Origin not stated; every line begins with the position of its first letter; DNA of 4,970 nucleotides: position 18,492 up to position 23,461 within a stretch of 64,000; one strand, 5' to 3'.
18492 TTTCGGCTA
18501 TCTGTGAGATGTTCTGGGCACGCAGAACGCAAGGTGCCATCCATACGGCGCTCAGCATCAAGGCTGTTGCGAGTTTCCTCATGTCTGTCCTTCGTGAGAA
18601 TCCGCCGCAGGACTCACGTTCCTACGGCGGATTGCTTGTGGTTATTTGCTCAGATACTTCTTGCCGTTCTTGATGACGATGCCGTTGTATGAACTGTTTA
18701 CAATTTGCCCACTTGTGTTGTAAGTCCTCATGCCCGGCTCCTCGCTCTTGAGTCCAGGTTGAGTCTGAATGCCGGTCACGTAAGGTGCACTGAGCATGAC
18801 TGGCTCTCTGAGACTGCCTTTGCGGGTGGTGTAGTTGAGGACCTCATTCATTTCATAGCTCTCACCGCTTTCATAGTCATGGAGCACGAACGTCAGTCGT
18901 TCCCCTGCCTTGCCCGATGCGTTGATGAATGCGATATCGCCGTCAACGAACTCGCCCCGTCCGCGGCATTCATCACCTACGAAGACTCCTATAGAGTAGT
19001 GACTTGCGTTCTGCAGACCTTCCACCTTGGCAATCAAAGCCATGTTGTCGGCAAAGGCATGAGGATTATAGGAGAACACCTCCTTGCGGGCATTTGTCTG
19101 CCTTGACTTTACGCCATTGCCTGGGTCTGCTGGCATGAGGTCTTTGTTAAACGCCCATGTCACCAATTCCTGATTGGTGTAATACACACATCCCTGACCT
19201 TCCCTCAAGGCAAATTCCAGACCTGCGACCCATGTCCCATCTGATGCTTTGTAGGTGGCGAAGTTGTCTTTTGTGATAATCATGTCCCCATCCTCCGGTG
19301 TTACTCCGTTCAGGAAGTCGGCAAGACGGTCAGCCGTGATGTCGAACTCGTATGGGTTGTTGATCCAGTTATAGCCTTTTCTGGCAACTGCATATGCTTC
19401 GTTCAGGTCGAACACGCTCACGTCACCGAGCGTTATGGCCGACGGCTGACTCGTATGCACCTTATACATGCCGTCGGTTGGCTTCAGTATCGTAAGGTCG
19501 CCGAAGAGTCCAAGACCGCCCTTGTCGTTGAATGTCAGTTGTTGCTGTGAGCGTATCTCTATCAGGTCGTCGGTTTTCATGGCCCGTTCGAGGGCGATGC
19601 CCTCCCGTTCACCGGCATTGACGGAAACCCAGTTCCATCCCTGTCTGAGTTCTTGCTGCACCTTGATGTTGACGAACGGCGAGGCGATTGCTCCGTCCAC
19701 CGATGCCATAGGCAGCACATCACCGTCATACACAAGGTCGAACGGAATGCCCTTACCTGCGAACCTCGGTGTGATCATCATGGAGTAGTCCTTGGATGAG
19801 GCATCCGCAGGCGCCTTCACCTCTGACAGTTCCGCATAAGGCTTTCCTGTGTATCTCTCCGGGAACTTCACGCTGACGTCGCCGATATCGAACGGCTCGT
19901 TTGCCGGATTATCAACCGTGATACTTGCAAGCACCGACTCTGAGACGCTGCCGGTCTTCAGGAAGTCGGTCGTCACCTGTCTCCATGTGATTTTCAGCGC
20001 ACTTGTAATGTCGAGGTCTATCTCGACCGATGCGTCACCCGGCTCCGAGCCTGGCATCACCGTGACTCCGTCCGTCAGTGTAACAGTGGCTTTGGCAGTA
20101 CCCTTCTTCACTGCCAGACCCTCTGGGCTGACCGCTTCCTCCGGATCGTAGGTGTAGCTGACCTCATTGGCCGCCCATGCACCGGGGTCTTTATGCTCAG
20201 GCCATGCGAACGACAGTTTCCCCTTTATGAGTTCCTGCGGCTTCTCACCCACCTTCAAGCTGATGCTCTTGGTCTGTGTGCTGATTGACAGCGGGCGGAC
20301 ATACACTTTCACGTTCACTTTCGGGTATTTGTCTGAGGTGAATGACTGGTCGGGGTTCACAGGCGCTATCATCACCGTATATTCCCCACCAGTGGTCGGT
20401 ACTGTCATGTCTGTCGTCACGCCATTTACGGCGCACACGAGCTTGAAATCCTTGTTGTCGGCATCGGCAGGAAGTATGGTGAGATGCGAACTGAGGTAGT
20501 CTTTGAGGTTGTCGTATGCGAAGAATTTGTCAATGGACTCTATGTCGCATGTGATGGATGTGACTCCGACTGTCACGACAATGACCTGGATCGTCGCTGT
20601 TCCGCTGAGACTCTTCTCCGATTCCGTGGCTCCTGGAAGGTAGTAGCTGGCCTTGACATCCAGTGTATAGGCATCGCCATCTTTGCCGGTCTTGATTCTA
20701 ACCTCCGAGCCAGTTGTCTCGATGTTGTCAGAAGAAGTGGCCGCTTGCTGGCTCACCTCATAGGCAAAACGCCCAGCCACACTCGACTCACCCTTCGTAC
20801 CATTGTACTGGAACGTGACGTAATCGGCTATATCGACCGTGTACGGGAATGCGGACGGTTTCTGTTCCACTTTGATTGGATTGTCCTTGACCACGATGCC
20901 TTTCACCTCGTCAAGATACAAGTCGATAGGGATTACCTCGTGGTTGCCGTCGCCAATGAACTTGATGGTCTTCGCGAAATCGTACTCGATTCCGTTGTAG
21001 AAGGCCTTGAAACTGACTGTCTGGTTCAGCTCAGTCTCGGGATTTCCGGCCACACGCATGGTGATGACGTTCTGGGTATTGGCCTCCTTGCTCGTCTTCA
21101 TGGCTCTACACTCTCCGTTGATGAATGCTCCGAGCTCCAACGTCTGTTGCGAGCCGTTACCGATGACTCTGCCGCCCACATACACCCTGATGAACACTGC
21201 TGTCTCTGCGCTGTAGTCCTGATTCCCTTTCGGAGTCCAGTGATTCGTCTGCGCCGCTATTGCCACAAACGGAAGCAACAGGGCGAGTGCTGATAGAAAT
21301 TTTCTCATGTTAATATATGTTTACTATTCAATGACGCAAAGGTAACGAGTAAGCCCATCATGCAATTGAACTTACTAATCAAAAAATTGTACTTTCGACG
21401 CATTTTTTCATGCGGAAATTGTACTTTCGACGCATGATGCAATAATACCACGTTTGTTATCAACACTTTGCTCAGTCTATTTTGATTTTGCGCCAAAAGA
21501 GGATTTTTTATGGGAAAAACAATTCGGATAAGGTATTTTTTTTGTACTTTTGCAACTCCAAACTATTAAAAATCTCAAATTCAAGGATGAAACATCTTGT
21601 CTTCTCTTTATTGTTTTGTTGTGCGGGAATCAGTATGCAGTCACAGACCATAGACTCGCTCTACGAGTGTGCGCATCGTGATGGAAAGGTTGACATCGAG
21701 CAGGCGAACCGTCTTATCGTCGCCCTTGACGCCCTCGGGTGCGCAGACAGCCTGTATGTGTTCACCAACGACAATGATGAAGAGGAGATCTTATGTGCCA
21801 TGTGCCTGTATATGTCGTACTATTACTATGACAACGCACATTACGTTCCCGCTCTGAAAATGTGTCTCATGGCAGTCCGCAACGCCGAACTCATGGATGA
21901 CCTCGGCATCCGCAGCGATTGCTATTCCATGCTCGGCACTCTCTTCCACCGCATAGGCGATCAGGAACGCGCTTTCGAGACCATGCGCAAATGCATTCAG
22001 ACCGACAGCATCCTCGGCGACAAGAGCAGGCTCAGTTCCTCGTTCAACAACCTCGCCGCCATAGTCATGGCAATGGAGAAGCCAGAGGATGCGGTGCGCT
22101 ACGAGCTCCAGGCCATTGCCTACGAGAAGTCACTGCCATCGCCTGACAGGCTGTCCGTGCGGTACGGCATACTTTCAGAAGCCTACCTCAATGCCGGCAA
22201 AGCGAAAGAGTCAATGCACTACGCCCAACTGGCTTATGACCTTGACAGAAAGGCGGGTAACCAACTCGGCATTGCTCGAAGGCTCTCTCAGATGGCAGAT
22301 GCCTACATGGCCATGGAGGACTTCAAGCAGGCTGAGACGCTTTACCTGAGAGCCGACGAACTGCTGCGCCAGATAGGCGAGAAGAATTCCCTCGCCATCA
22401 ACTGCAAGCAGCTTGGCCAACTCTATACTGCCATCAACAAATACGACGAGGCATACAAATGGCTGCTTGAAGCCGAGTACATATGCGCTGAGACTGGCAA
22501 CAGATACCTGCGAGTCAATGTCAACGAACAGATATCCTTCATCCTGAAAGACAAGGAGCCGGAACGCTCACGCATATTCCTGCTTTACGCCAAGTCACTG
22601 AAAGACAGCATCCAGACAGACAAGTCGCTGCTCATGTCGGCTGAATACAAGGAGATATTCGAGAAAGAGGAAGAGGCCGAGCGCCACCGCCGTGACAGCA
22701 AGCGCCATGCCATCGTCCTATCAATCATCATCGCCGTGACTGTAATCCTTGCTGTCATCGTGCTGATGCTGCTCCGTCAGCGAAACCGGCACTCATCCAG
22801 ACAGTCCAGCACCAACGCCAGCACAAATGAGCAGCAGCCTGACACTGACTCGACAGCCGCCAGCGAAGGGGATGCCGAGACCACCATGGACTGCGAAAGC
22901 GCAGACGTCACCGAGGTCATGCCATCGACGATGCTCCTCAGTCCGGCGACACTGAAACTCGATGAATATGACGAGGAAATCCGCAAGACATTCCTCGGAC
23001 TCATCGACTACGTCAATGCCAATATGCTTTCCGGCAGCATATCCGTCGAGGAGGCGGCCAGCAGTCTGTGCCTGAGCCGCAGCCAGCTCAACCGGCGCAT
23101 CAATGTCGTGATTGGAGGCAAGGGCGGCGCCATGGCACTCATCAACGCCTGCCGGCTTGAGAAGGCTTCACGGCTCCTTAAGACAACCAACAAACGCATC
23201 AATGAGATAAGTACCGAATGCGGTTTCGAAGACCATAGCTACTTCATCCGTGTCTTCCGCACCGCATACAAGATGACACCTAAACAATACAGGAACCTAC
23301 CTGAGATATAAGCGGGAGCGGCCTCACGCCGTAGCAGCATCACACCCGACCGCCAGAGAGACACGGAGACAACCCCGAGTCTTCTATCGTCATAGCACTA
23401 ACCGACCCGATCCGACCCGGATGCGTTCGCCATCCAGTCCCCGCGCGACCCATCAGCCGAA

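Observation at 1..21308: Seven-gene operon of exported proteins built around a 3,604-aa protein, with no recognisable family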

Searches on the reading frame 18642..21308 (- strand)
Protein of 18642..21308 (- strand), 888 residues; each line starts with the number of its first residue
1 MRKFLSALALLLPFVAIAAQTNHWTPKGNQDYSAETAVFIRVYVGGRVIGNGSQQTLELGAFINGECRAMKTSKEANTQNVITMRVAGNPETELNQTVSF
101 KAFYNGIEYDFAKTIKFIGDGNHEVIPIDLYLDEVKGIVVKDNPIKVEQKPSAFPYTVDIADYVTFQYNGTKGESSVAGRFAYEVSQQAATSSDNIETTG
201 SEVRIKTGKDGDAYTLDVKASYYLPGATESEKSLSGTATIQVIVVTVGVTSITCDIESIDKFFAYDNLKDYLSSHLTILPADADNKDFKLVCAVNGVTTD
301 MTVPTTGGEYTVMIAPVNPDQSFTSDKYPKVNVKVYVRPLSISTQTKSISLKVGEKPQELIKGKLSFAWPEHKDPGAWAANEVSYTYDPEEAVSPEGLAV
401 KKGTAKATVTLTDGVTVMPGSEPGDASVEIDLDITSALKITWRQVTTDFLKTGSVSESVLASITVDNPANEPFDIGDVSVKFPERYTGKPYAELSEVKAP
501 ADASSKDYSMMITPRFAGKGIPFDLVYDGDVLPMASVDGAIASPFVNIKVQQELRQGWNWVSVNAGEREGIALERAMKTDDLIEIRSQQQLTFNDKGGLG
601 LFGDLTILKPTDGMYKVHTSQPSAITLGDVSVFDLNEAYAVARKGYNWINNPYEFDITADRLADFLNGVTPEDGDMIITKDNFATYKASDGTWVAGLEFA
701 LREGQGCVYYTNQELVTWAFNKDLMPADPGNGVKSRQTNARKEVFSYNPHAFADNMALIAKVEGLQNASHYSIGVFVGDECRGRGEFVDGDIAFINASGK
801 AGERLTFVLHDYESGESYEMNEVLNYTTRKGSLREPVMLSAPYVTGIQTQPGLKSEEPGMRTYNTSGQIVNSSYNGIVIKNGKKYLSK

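Call 9: search_protein_families(library=pfam, max_evalue=0.1, proteins=[window:18642-21308:-])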
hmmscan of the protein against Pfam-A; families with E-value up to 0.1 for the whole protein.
window:18642-21308:- (888 aa): 0 families

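Call 10: search_protein_families(library=ncbifam, max_evalue=0.1, proteins=[window:18642-21308:-])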
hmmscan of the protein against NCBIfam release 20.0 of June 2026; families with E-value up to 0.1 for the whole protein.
window:18642-21308:- (888 aa): 0 families

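Call 49: search_solved_structures(query=A8, max_evalue=1)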
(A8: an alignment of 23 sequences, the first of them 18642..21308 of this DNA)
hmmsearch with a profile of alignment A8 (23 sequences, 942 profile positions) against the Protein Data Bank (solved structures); distinct sequences matched with E-value up to 1: 4.
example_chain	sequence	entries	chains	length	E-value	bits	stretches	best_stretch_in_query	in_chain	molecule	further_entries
7quz_AAA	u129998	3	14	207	1.8e-07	32.9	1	326-470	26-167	Beta-1,3-glucanase bglH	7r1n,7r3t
5hfs_A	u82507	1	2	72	0.014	16.8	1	904-942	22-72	Gingipain R2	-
7pq4_A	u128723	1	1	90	0.014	16.8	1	902-942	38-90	Arginine-specific cysteine proteinase (Arg-gingipain)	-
6m7c_A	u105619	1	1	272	0.03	15.7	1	222-338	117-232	Pilus assembly protein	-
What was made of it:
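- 18642..21308 (-): g1: 888-aa exported protein. It has an N-terminal sandwich domain (res 23-119), Big_2-type Ig repeats, a conserved central domain, a second copy of the sandwich (about res 746-793) and a T9SS type-A C-terminal sorting domain. A profile of 23 orthologues hits a Big_2-type Ig domain (PDB 7quz, 1.8e-7) and gingipain CTD structures (5hfs and 7pq4, 0.014) (call 49).
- On T9SS substrate (applies to g1 only): The orthologue profile matches solved gingipain CTDs at 0.014 (call 49).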

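Call 51: search_protein_families(library=pfam, alignment_id=A8, max_evalue=0.01)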
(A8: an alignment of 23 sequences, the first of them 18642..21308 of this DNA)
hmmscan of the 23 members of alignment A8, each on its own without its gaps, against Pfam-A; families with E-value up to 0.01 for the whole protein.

A. member 1, window:18642-21308:- (888 aa): 0 families

B. families by the number of members that match (of 23 scanned): 7 families
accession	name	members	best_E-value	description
PF18962.6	Por_Secre_tail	4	2.6e-05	Secretion system C-terminal sorting domain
PF13629.12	T2SS-T3SS_pil_N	1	0.00068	Pilus formation protein N terminal region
PF22359.2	Big-like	1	0.00074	Bacterial Ig-like domain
PF16640.11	Big_3_5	1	0.0018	Bacterial Ig-like domain (group 3)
PF02368.24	Big_2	1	0.0057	Bacterial Ig-like domain (group 2)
PF00801.26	PKD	1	0.0061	PKD domain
PF07523.18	Big_3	1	0.0078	Bacterial Ig-like domain (group 3)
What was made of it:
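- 18642..21308 (-): Por_Secre_tail is found in 4 of 23 orthologues (call 51).
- On T9SS substrate (applies to g1 only): 4 of 23 orthologues hit Por_Secre_tail, best 2.6e-5 (call 51).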

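Call 97: find_homologous_proteins(query=window:18642-21308:-, max_evalue=0.001)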
Query window:18642-21308:- (888 aa): 3 proteins with E <= 0.001 among 8000 candidates.
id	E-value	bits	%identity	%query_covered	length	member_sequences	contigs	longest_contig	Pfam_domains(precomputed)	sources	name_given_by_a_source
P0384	0.0e+0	2012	100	100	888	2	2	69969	-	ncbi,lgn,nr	ncbi:MAG: hypothetical protein MJY59_00430 [Bacteroidaceae bacterium]|nr:hypothetical protein [Bacte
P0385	4.5e-39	153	31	40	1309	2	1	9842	-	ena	-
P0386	5.7e-37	146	32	34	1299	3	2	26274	-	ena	-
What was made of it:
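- Tried and rejected: It returned only 3 proteins because the protein evolves fast (call 97).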

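Call 102: search_protein_families(library=phrogs, max_evalue=0.01, proteins=[window:18642-21308:-])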
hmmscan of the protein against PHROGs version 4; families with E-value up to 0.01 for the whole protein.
window:18642-21308:- (888 aa): 0 families

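Call 103: search_protein_families(library=padloc, max_evalue=0.01, proteins=[window:18642-21308:-])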
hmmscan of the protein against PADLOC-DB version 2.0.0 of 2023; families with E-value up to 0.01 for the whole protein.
window:18642-21308:- (888 aa): 0 families

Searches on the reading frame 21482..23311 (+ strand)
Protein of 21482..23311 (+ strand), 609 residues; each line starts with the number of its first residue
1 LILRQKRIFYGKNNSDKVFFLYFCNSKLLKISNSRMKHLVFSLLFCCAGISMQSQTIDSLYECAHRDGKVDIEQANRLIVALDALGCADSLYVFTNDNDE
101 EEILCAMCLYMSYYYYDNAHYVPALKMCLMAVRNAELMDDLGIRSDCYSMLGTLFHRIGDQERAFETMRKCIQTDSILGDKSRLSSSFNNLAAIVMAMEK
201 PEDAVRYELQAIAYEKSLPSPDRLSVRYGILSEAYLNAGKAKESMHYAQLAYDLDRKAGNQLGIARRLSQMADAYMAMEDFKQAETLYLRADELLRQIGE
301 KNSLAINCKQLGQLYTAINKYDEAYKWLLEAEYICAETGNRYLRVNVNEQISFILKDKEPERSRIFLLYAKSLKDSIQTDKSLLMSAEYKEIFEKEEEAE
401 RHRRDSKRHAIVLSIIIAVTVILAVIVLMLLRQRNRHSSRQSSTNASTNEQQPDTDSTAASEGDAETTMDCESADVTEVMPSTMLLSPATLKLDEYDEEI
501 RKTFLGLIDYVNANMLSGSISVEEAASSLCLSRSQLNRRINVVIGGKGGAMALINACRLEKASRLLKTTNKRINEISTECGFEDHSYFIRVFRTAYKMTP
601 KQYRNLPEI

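Call 56: search_protein_families(library=pfam, proteins=[window:21482-23311:+], max_evalue=0.001)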
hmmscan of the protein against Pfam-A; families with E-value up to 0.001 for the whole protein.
window:21482-23311:+ (609 aa): 10 families
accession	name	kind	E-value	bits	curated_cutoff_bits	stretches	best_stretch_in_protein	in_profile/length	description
PF12833.13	HTH_18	-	5.7e-17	62.2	33.6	1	526-605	2-79/80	Helix-turn-helix domain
PF13424.12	TPR_12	-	2.3e-14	53.8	30.1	1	268-331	6-71/77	Tetratricopeptide repeat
PF00165.29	HTH_AraC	-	3.5e-12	46.6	26.6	1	566-605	1-42/42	Bacterial regulatory helix-turn-helix proteins, AraC family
PF13176.12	TPR_7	-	2.6e-09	36.9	27.9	0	268-291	2-25/36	Tetratricopeptide repeat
PF13181.12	TPR_8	-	7.5e-09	35.5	25.7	0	146-175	2-31/34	Tetratricopeptide repeat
PF00515.34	TPR_1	-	4e-07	30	27.8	0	267-291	3-27/34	Tetratricopeptide repeat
PF07719.23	TPR_2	-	5.1e-06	26.6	27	0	267-291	3-27/34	Tetratricopeptide repeat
PF17874.7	TPR_MalT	-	8.5e-06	25.7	45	1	192-335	8-152/336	MalT-like TPR region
PF13374.12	TPR_10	-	9e-05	22.8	27.5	0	186-213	3-30/42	Tetratricopeptide repeat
PF24885.1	TPR_NPHP3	-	0.00068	19.5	100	0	264-334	140-212/239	Nephrocystin-3 TPR domain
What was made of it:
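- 21482..23311 (+): Divergently transcribed regulator with a signal-like N-terminus, TPR repeats, a hydrophobic segment and a C-terminal AraC-type HTH. The true start is probably the Met at 21587. It is the candidate regulator of the cluster. HTH_18 5.7e-17, HTH_AraC 3.5e-12, TPR_12 2.3e-14 (call 56).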
